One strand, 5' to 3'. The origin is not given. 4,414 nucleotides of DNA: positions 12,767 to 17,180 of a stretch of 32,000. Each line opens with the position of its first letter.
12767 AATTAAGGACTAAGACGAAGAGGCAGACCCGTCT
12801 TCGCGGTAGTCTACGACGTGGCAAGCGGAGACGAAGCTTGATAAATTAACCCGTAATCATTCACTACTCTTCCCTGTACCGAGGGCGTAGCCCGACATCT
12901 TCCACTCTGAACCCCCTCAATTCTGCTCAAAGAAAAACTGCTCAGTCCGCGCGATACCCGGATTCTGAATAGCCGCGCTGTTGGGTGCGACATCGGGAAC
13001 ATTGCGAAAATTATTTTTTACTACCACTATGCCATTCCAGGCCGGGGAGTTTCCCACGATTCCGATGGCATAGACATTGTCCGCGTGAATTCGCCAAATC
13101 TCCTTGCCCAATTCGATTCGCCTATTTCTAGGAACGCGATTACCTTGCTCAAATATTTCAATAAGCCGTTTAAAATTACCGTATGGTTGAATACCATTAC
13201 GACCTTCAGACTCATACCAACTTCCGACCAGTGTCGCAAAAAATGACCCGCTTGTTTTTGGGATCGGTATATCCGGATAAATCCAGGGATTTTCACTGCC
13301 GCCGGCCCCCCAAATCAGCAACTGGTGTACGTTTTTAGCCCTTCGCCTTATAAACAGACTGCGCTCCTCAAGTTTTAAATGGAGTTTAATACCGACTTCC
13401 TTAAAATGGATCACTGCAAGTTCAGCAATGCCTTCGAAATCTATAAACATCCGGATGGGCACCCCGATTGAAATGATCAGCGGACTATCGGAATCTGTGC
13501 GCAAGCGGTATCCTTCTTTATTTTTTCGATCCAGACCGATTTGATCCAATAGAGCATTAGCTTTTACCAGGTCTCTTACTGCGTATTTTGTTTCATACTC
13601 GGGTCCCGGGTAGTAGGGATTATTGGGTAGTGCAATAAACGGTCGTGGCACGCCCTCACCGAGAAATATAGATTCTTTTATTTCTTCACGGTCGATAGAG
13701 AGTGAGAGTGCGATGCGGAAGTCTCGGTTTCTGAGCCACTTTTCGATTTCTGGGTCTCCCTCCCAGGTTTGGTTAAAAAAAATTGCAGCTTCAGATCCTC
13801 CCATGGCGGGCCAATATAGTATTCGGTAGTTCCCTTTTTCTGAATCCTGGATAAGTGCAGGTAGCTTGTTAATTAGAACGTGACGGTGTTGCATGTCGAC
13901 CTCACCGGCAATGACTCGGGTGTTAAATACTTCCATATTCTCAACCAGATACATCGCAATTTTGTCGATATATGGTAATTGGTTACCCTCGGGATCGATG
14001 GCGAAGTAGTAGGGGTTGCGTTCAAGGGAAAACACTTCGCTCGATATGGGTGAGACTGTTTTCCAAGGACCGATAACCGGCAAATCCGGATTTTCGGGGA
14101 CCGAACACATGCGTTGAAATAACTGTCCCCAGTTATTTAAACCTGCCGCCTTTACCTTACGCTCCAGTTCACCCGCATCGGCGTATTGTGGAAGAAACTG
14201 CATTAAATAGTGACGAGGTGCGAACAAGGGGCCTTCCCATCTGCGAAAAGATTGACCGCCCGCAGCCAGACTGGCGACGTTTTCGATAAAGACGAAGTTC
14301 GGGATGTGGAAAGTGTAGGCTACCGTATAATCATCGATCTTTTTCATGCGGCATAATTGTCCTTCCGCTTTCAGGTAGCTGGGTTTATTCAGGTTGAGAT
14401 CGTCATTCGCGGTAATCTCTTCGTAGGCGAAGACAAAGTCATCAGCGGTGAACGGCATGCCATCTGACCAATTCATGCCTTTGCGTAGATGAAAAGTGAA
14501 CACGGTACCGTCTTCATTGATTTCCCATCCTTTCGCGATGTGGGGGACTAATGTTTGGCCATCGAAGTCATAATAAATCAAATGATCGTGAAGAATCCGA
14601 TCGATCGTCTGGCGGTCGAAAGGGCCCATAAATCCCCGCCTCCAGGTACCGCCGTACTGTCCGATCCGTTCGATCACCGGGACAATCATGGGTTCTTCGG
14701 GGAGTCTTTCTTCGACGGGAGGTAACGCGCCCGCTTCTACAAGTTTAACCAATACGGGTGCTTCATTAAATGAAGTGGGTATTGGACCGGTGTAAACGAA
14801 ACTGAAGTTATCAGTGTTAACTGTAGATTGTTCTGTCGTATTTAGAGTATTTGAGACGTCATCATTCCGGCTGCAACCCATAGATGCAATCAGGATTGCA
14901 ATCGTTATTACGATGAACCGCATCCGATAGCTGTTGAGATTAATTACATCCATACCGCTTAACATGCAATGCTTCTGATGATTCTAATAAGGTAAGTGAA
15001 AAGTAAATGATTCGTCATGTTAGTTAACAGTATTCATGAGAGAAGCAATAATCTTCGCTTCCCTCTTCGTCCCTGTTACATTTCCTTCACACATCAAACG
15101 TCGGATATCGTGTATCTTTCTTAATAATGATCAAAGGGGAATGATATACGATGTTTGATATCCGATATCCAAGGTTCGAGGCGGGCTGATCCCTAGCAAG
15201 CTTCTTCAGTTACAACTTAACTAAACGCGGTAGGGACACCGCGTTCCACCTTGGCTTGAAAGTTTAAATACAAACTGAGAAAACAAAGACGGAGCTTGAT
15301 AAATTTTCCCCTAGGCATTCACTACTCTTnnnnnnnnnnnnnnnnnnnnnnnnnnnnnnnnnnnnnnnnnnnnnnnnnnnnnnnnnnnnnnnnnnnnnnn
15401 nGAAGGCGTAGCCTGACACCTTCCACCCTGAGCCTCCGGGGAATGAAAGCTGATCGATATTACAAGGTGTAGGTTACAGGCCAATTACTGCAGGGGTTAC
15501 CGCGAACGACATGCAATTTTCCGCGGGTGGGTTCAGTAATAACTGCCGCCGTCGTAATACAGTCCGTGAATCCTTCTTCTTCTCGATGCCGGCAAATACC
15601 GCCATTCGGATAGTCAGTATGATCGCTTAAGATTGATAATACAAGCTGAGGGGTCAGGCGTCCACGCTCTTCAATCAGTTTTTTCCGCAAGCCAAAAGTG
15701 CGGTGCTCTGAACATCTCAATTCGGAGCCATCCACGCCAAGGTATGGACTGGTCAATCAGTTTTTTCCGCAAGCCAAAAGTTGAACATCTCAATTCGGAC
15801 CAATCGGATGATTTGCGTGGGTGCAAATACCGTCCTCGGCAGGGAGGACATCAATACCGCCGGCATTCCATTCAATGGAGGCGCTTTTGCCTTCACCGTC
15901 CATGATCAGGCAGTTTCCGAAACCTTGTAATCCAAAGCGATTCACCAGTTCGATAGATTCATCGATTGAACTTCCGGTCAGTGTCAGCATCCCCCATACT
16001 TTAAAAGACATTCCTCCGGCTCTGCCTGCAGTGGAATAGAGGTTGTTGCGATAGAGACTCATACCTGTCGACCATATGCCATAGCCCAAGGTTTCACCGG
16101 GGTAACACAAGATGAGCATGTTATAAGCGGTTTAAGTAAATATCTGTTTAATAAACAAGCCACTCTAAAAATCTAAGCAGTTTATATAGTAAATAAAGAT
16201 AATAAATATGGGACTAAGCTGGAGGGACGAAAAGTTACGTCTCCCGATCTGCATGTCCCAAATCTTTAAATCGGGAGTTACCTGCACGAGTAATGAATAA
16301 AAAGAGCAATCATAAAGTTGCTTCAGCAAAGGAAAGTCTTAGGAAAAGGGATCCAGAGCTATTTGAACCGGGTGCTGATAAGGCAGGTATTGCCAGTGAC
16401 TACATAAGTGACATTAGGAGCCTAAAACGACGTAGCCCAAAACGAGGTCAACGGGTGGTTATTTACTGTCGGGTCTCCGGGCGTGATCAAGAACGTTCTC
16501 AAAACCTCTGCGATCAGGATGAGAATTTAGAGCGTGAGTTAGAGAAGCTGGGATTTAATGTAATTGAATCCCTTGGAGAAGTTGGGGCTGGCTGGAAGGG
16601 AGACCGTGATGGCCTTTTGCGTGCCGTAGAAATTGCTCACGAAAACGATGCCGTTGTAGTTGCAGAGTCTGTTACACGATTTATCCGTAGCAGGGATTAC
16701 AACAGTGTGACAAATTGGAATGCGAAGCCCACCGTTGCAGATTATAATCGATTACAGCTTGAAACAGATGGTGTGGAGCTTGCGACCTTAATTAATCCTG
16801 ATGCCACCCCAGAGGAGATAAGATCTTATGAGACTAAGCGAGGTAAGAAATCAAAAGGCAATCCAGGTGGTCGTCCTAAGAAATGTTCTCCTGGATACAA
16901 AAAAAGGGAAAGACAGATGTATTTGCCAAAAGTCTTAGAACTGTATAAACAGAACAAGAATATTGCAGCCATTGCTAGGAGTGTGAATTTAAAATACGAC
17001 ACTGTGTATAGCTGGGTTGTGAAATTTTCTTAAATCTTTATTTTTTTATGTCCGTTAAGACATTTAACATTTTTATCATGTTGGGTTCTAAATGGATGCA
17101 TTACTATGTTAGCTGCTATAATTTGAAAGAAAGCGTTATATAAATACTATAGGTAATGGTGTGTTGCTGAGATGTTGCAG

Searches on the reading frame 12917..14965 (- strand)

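Call 37: search_protein_families(library=pfam, proteins=[window:12917-14965:-], max_evalue=0.001)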
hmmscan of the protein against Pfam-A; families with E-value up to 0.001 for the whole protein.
window:12917-14965:- (682 aa): 1 family
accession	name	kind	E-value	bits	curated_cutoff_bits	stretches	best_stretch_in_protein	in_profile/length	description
PF00496.27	SBP_bac_5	-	2.9e-50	171.9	32.4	1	138-557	1-349/368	Bacterial extracellular solute-binding proteins, family 5 Middle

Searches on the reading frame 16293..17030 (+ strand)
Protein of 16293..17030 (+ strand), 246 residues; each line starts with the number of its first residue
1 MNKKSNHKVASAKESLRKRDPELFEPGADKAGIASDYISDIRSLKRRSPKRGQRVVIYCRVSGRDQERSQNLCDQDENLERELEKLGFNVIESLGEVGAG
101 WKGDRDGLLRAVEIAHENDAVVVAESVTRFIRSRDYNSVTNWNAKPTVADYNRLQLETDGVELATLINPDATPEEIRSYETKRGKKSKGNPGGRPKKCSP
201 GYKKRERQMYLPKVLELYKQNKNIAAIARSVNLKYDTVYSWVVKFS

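Call 37: search_protein_families(library=pfam, proteins=[window:16293-17030:+], max_evalue=0.001)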
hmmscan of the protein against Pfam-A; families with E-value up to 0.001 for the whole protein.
window:16293-17030:+ (246 aa): 4 families
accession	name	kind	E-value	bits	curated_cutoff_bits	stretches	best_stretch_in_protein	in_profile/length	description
PF00239.26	Resolvase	-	1.2e-08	35.6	23.3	1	55-133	1-78/145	Resolvase, N terminal domain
PF13518.12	HTH_28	-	7e-05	23.3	25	1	213-245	4-36/52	Helix-turn-helix domain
PF13551.12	HTH_29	-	0.00032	21.2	28.1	0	214-245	4-36/64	Winged helix-turn helix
PF14493.12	HTH_40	-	0.00086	20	27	0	214-244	5-35/89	Helix-turn-helix domain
